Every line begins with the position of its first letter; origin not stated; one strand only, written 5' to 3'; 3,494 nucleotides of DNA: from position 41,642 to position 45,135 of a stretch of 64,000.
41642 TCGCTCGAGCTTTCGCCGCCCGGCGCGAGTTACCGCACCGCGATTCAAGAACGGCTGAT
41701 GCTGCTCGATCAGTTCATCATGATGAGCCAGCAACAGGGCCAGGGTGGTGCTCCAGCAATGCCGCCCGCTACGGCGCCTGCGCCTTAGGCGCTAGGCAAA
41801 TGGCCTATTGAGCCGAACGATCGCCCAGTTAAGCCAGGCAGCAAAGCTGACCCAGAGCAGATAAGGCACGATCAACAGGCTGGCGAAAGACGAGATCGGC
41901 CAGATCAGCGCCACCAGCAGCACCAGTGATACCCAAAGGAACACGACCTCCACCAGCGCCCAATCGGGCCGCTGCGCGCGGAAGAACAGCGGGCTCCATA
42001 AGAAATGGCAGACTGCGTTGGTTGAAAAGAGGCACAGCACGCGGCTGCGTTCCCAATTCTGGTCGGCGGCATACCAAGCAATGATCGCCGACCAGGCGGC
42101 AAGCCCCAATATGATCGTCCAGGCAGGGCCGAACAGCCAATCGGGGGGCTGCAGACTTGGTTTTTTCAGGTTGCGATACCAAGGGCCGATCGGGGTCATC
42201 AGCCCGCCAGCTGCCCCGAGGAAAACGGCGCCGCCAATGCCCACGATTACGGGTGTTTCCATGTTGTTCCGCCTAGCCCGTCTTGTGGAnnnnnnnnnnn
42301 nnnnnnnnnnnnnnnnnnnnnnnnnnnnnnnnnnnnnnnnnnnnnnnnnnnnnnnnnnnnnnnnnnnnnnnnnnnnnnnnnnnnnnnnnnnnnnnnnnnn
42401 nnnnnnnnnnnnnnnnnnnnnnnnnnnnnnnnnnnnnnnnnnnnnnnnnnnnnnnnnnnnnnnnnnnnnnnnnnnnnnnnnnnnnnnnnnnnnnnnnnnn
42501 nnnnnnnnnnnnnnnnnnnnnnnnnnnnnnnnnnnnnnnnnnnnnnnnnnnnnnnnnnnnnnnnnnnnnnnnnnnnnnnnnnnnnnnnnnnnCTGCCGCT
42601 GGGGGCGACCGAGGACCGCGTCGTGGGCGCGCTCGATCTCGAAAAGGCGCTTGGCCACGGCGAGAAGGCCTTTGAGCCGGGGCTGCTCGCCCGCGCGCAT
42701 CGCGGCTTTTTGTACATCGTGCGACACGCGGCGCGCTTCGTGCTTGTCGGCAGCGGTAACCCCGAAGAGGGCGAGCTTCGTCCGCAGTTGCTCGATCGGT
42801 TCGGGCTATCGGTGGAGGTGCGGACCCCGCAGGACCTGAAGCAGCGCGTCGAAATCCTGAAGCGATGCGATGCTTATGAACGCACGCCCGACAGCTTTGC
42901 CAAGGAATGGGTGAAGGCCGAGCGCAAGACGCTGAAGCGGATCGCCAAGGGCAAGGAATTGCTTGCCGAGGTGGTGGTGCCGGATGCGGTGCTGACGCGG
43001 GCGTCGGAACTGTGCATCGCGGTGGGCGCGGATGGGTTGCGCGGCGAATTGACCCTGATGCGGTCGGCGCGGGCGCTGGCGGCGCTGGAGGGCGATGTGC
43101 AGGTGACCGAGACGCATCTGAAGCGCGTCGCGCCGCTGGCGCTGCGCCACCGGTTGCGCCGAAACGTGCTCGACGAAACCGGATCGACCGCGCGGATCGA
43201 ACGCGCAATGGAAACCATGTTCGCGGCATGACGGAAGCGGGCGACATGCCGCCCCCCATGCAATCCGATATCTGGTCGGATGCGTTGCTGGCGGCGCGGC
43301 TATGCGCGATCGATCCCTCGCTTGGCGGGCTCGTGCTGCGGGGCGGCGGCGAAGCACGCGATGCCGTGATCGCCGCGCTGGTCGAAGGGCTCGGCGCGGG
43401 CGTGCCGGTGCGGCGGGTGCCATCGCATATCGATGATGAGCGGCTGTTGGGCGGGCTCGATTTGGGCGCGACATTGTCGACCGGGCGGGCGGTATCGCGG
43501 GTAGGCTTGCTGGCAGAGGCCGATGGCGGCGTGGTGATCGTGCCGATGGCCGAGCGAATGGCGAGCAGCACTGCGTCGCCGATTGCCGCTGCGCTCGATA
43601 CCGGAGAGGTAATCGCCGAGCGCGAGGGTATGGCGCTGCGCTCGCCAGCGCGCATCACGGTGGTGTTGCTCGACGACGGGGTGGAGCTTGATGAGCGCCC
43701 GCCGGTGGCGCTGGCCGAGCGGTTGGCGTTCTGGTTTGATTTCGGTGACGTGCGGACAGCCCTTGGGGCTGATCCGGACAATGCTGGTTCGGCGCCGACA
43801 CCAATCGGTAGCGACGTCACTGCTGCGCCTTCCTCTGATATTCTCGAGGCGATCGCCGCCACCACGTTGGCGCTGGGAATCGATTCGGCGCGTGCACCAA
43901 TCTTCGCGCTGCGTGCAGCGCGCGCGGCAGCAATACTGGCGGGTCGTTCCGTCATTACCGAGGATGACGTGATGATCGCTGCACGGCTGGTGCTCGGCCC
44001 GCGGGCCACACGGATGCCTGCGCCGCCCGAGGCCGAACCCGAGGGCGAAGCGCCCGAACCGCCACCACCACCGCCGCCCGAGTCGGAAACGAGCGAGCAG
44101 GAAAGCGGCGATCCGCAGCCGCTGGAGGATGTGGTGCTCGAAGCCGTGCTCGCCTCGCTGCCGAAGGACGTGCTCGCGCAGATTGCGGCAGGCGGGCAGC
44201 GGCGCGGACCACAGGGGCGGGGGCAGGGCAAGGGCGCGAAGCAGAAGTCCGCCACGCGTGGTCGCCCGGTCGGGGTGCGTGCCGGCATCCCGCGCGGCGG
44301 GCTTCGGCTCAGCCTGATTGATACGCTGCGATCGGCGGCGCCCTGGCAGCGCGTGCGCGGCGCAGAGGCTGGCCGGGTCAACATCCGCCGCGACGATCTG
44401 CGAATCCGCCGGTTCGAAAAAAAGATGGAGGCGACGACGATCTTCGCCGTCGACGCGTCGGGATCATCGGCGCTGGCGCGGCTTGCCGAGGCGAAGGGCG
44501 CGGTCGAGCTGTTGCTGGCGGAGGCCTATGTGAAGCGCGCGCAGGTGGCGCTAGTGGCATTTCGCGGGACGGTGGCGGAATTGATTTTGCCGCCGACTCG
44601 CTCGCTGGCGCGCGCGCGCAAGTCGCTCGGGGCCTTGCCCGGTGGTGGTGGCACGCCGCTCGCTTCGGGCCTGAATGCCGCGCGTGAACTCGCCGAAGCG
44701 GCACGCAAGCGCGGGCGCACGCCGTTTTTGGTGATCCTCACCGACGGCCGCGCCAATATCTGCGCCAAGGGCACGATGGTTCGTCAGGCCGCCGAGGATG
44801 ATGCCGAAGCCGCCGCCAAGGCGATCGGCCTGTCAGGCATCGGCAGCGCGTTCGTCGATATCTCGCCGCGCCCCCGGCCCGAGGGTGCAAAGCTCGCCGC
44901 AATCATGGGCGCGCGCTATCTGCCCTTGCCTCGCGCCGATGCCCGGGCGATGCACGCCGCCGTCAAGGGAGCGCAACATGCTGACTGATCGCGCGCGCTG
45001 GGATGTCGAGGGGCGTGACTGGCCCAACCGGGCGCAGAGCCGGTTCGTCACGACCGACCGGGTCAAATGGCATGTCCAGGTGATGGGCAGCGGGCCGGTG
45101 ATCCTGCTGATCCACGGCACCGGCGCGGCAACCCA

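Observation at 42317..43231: bchI appears to carry an in-frame loss of the Walker B / central AAA+ segment in an otherwise intact photosynthesis cluster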

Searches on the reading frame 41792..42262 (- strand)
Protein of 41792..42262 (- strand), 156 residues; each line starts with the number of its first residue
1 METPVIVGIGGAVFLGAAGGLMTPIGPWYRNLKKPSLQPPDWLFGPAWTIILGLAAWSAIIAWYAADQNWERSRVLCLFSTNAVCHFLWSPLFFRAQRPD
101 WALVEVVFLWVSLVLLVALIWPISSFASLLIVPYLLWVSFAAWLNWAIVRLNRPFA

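Call 15: search_protein_families(library=ncbifam, proteins=[window:41795-42262:-], max_evalue=0.00001)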
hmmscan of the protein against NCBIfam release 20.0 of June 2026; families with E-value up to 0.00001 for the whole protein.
window:41795-42262:- (156 aa): 1 family
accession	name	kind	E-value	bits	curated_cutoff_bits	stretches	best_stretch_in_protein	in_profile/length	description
NF047825.1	T-richsensTspOAlph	equivalog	4.9e-28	98.3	180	1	14-153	14-149/152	tryptophan-rich sensory protein TspO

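Call 18: find_encoding_contigs(protein=window:41792-42262:-, flank=6000, max_places=8)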
Protein window:41792-42262:- (156 aa): 4 contigs read that carry it; 4 places shown.
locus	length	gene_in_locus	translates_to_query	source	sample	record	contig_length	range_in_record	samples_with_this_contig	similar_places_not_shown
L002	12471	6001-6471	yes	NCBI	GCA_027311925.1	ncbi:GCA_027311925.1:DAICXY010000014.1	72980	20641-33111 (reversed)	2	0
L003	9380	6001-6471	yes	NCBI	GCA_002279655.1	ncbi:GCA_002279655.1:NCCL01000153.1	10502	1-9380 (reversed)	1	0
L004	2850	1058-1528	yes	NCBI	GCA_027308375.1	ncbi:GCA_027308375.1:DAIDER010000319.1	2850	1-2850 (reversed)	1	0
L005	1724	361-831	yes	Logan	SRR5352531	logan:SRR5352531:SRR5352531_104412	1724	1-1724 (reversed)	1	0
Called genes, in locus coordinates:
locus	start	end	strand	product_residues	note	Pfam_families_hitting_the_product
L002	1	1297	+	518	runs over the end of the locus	PF00890:FAD_binding_2 (weak), PF01266:DAO (faint), PF01593:Amino_oxidase, PF01946:Thi4 (faint), PF03486:HI0933_like (faint), PF13450:NAD_binding_8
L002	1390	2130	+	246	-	PF27123:CrtC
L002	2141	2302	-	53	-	-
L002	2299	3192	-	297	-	PF12146:Hydrolase_4, PF00561:Abhydrolase_1, PF12697:Abhydrolase_6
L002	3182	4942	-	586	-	PF17863:AAA_lid_2, PF26791:AAPxQ (faint), PF00092:VWA (weak), PF13519:VWA_2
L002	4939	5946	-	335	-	PF07728:AAA_5 (faint), PF01078:Mg_chelatase (weak), PF17863:AAA_lid_2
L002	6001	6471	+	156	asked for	PF03073:TspO_MBR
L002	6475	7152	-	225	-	-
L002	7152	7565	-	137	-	PF03918:CcmH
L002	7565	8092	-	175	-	PF00578:AhpC-TSA, PF08534:Redoxin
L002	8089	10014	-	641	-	PF01578:Cytochrom_C_asm, PF16327:CcmF_C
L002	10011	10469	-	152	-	PF03100:CcmE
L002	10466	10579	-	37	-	-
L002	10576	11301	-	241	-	PF01578:Cytochrom_C_asm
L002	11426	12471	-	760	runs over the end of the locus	PF00989:PAS, PF08448:PAS_4 (weak), PF13426:PAS_9 (weak), PF08447:PAS_3, PF08448:PAS_4, PF00512:HisKA, PF02518:HATPase_c, PF00072:Response_reg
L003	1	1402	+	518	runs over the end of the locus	PF00890:FAD_binding_2 (weak), PF01266:DAO (faint), PF01593:Amino_oxidase, PF01946:Thi4 (faint), PF03486:HI0933_like (faint), PF13450:NAD_binding_8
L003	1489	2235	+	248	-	PF27123:CrtC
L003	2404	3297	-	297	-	PF12146:Hydrolase_4, PF00561:Abhydrolase_1, PF12697:Abhydrolase_6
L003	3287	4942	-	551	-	PF17863:AAA_lid_2, PF00092:VWA (weak), PF13519:VWA_2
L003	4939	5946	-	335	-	PF07728:AAA_5 (faint), PF01078:Mg_chelatase, PF17863:AAA_lid_2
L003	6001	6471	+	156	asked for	PF03073:TspO_MBR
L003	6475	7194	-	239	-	-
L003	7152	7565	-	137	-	PF03918:CcmH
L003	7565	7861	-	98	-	-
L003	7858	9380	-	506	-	PF01578:Cytochrom_C_asm, PF16327:CcmF_C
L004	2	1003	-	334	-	?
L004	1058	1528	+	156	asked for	PF03073:TspO_MBR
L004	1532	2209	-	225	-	-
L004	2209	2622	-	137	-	PF03918:CcmH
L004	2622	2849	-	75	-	?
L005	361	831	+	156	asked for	PF03073:TspO_MBR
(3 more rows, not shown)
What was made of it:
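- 41792..42262 (-): tspO, divergent from bchI. Its exact protein sequence was used as the handle to find other assemblies of the strain. Calls 15 and 18.
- An exact look-up of the neighbouring TspO protein returned contigs from Sphingomonas sp. 12-62-6 (L003, same project), GCA_027311925.1 (L002) and GCA_027308375.1 (L004), each with a 335-aa bchI (call 18; L004 has 334 aa called and is cut by the contig end).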

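Call 30: find_related_loci(query=L003:4942-5946:-, collection=genome_contigs, flank=3000)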
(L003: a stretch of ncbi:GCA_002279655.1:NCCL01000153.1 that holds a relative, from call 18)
Query L003:4942-5946:- (335 aa) in genome_contigs; peptide patterns used: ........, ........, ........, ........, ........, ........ (x = any residue, [..] = any of these).
599 stretches matched a pattern (row limit reached: there are more); 500 encode a relative of the query (tblastn E <= 1e-3); the best 80 are kept; 80 distinct loci.
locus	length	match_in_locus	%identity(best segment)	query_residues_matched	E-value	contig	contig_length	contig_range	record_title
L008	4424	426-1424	93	1-333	0e+0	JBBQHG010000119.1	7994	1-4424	MAG: Sphingomonadales bacterium isolate Co_metawrap_918 Cmw_918_k141_19055044_length_7994_cov_6.0000, whole genome shotg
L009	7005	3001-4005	90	1-335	0e+0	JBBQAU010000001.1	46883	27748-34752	MAG: Sphingomonadales bacterium isolate Co_metawrap_1438 Cmw_1438_k141_25642688_length_46883_cov_30.8480, whole genome s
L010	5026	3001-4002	87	1-334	0e+0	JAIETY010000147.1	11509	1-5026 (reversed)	MAG: Sphingomonas sp. isolate time.spades.CONCOCT.2.5kb_086 c_000000000114, whole genome shotgun sequence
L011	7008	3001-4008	83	1-335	0e+0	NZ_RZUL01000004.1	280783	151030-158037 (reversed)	Sphingobium algorifonticola strain TLA-22 NODE_4_length_280783_cov_79, whole genome shotgun sequence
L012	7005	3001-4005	82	1-333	2e-176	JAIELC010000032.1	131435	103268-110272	MAG: Sphingomonas sp. isolate co.spades.CONCOCT.1kb_007 c_000000000002, whole genome shotgun sequence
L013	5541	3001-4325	82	1-335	1e-174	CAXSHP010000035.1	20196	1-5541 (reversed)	MAG: uncultured Sphingomonadaceae bacterium isolate private_X4_metawrap_bin.8 genome assembly, contig: private_X4_metawr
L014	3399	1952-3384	80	4-334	9e-179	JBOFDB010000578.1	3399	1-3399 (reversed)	MAG: Sphingomonas sp. isolate WFFMC_MAG_161 k139_477899_flag=1_multi=7.0000_len=3399, whole genome shotgun sequence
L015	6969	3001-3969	80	1-334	9e-166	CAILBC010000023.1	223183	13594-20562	MAG: uncultured Sphingomonadales bacterium isolate AM-lipid-02-D1_bin-0085 genome assembly, contig: bin-0085:23/48, whol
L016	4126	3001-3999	79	1-334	3e-166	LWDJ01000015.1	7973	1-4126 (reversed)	MAG: Proteobacteria bacterium SG_bin6 2265, whole genome shotgun sequence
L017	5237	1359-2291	78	1-333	6e-164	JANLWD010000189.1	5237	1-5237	MAG: Sphingomonas sp. isolate OTE_20_metabat_96 OTE_20_k141_3340348, whole genome shotgun sequence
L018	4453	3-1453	78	7-334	5e-163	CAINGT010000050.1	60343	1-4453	MAG: uncultured Sphingomonadales bacterium isolate I3-5_bin-441 genome assembly, contig: bin-441:050/145, whole genome s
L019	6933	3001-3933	78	1-333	1e-160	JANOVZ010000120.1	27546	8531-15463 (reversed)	MAG: Sphingomonas sp. isolate VAR_35_metabat_517 VAR_35_k141_1588427, whole genome shotgun sequence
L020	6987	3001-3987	78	1-329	2e-160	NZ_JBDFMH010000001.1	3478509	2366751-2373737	Sphingomonas sp. 1P06PA contig_1, whole genome shotgun sequence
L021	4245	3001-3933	78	1-333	4e-162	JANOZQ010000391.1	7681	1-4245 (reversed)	MAG: Sphingomonas sp. isolate VAR_79_metabat_404 VAR_79_k141_1139121, whole genome shotgun sequence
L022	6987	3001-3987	74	5-333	2e-159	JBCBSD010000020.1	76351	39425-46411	MAG: Pseudomonadota bacterium isolate J06638_15 k141_214625_length_76351_cov_29.3620, whole genome shotgun sequence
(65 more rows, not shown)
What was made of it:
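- The record title '04302015_28_scaffold_428' of a MAG from the same series fits that laboratory's pipeline (call 30; the assembler identity is my inference).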

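Call 49: search_protein_families(library=ncbifam, proteins=[L003:4942-5946:-, L002:4942-5946:-, P0137, P0130, P0126], max_evalue=1e-30)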
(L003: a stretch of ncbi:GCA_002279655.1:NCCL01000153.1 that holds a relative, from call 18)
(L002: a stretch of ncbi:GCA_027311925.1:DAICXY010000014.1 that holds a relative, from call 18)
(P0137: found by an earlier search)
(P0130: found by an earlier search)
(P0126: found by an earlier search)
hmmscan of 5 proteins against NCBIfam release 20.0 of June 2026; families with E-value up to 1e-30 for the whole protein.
L003:4942-5946:- (335 aa): 3 families
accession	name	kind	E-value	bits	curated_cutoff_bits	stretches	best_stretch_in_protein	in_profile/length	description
TIGR02030.1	BchI-ChlI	equivalog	7.2e-146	485.6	466.95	1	5-333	1-336/337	magnesium chelatase ATPase subunit I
TIGR02442.1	Cob-chelat-sub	hypoth_equivalog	1e-133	447.1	779.45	1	5-319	1-318/641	putative cobaltochelatase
TIGR02031.1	BchD-ChlD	equivalog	2.7e-68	231.2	499.55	1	14-314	1-274/608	magnesium chelatase ATPase subunit D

L002:4942-5946:- (335 aa): 3 families
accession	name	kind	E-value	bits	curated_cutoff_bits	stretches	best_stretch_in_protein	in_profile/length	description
TIGR02030.1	BchI-ChlI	equivalog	5.9e-147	489.2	466.95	1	5-333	1-336/337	magnesium chelatase ATPase subunit I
TIGR02442.1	Cob-chelat-sub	hypoth_equivalog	3.8e-133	445.2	779.45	1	5-319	1-318/641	putative cobaltochelatase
TIGR02031.1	BchD-ChlD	equivalog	7e-68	229.8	499.55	1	14-314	1-274/608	magnesium chelatase ATPase subunit D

P0137 (551 aa): 3 families
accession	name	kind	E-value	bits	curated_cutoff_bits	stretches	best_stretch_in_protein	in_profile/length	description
NF009943.0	PRK13406.1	equivalog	2.6e-189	630.5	571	2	322-548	354-583/585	magnesium chelatase subunit D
TIGR02031.1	BchD-ChlD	equivalog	2.3e-125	419.6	499.55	2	323-540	375-607/608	magnesium chelatase ATPase subunit D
TIGR02442.1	Cob-chelat-sub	hypoth_equivalog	2e-74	251.2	779.45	1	325-532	434-640/641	putative cobaltochelatase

P0130 (555 aa): 3 families
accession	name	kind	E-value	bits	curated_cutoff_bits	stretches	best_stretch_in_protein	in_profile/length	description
NF009943.0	PRK13406.1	equivalog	2.6e-191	637.2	571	1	22-551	42-582/585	magnesium chelatase subunit D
TIGR02031.1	BchD-ChlD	equivalog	7e-133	444.5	499.55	1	173-544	214-607/608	magnesium chelatase ATPase subunit D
TIGR02442.1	Cob-chelat-sub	hypoth_equivalog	1.8e-77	261.3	779.45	1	173-536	253-640/641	putative cobaltochelatase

P0126 (871 aa): 4 families
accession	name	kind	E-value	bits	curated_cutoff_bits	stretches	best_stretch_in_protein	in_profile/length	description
NF009943.0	PRK13406.1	equivalog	1.6e-216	720.4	571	1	302-866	5-582/585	magnesium chelatase subunit D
TIGR02442.1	Cob-chelat-sub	hypoth_equivalog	1.1e-201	671.7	779.45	2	5-285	1-284/641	putative cobaltochelatase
TIGR02031.1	BchD-ChlD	equivalog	1.4e-201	671.3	499.55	3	490-859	216-607/608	magnesium chelatase ATPase subunit D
TIGR02030.1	BchI-ChlI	equivalog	4.8e-145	482.9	466.95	1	5-285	1-288/337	magnesium chelatase ATPase subunit I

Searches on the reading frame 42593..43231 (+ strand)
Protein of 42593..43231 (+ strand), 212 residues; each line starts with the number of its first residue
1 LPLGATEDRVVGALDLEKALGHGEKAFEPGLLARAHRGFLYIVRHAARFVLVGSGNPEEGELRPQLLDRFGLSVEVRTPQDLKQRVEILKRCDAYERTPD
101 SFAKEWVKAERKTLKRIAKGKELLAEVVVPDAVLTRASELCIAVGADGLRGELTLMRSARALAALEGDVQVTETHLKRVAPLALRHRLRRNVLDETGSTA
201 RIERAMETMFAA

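Call 36: find_encoding_contigs(protein=window:42593-43231:+, flank=3000, max_places=6)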
Protein window:42593-43231:+ (212 aa): no gene with exactly this product is on record in the collection.

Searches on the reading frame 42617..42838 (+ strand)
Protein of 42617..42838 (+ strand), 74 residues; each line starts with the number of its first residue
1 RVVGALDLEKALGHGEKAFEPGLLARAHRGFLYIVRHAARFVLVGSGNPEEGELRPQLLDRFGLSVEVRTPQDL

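Call 47: find_homologous_proteins(query=window:42617-42838:+, max_evalue=1e-10)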
Query seq(74 aa) (74 aa): 99 proteins with E <= 1e-10 among 285 candidates.
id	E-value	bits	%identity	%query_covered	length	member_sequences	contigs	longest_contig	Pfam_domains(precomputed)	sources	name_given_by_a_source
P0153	1.2e-26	110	60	100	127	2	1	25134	PF01078.28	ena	-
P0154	8.2e-26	107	59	100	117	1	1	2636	PF01078.28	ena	-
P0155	8.8e-25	104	58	100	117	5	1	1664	PF01078.28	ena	-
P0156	1.2e-23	100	54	99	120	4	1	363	PF07728.21,PF01078.28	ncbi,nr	ncbi:AAA domain-containing protein, partial [Streptomyces sp. SID8455]|nr:AAA domain-containing prot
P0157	2.1e-23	99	52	99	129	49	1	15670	PF01078.28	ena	-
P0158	1.2e-22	97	59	85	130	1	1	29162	PF07728.21,PF01078.28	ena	-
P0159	2.7e-22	96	50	99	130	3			PF00493.30,PF01078.28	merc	-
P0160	2.5e-21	93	52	93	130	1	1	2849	PF01078.28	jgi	-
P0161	3.9e-21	92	50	100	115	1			PF00493.30,PF01078.28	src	-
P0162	8.8e-21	91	57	84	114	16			PF01078.28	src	-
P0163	1.6e-20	90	54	86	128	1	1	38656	PF01078.28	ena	-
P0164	1.1e-19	87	49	92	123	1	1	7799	PF01078.28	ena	-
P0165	2.9e-19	86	47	89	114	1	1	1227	PF01078.28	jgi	jgi:magnesium chelatase subunit I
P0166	3.0e-19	86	46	95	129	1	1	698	PF01078.28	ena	-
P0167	1.3e-18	84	52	77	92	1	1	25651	-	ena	-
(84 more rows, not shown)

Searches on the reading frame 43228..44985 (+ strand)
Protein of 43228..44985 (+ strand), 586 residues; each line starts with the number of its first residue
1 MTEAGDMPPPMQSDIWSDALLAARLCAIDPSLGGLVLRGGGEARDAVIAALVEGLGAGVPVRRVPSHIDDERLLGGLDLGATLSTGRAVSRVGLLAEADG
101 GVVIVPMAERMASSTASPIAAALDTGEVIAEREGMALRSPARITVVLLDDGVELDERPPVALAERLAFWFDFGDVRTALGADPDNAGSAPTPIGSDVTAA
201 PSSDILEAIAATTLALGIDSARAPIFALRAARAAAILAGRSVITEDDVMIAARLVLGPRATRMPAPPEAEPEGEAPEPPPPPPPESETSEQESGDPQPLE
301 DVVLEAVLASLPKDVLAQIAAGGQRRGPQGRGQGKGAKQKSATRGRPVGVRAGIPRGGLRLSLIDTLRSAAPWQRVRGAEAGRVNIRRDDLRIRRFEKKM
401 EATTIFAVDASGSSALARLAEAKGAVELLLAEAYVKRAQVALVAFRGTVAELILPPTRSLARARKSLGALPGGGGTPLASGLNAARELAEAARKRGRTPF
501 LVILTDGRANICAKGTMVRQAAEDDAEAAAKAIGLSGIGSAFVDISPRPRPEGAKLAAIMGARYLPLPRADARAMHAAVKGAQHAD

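Call 13: search_protein_families(library=ncbifam, proteins=[window:43228-44985:+], max_evalue=0.00001)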
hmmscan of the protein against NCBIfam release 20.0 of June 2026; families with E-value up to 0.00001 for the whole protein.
window:43228-44985:+ (586 aa): 4 families
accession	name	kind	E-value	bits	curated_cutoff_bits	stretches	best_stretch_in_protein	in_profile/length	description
NF009943.0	PRK13406.1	equivalog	8.2e-206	685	571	1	12-583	4-583/585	magnesium chelatase subunit D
TIGR02031.1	BchD-ChlD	equivalog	2.6e-138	462.4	499.55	2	203-575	214-607/608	magnesium chelatase ATPase subunit D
TIGR02442.1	Cob-chelat-sub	hypoth_equivalog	2.3e-76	257.6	779.45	2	203-567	253-640/641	putative cobaltochelatase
TIGR02030.1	BchI-ChlI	equivalog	3.2e-12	46.3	466.95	1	59-158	91-190/337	magnesium chelatase ATPase subunit I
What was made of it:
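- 43228..44988 (+): bchD, 586 aa, full length. Its start overlaps the bchI stop (ATGA). NF009943 scores 685, above its cutoff of 571, over profile positions 4-583 of 585 (call 13).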

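Call 49: search_protein_families(library=ncbifam, proteins=[P0137, P0130, P0126], max_evalue=1e-30)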
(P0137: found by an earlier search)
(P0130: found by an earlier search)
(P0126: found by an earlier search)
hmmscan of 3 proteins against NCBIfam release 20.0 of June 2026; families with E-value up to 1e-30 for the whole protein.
P0137 (551 aa): 3 families
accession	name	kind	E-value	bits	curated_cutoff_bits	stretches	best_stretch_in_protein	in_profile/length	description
NF009943.0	PRK13406.1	equivalog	2.6e-189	630.5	571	2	322-548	354-583/585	magnesium chelatase subunit D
TIGR02031.1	BchD-ChlD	equivalog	2.3e-125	419.6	499.55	2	323-540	375-607/608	magnesium chelatase ATPase subunit D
TIGR02442.1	Cob-chelat-sub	hypoth_equivalog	2e-74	251.2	779.45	1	325-532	434-640/641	putative cobaltochelatase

P0130 (555 aa): 3 families
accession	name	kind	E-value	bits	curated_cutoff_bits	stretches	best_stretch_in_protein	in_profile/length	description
NF009943.0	PRK13406.1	equivalog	2.6e-191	637.2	571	1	22-551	42-582/585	magnesium chelatase subunit D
TIGR02031.1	BchD-ChlD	equivalog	7e-133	444.5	499.55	1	173-544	214-607/608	magnesium chelatase ATPase subunit D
TIGR02442.1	Cob-chelat-sub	hypoth_equivalog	1.8e-77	261.3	779.45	1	173-536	253-640/641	putative cobaltochelatase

P0126 (871 aa): 4 families
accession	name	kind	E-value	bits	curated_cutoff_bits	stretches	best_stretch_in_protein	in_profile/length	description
NF009943.0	PRK13406.1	equivalog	1.6e-216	720.4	571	1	302-866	5-582/585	magnesium chelatase subunit D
TIGR02442.1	Cob-chelat-sub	hypoth_equivalog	1.1e-201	671.7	779.45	2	5-285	1-284/641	putative cobaltochelatase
TIGR02031.1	BchD-ChlD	equivalog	1.4e-201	671.3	499.55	3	490-859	216-607/608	magnesium chelatase ATPase subunit D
TIGR02030.1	BchI-ChlI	equivalog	4.8e-145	482.9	466.95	1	5-285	1-288/337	magnesium chelatase ATPase subunit I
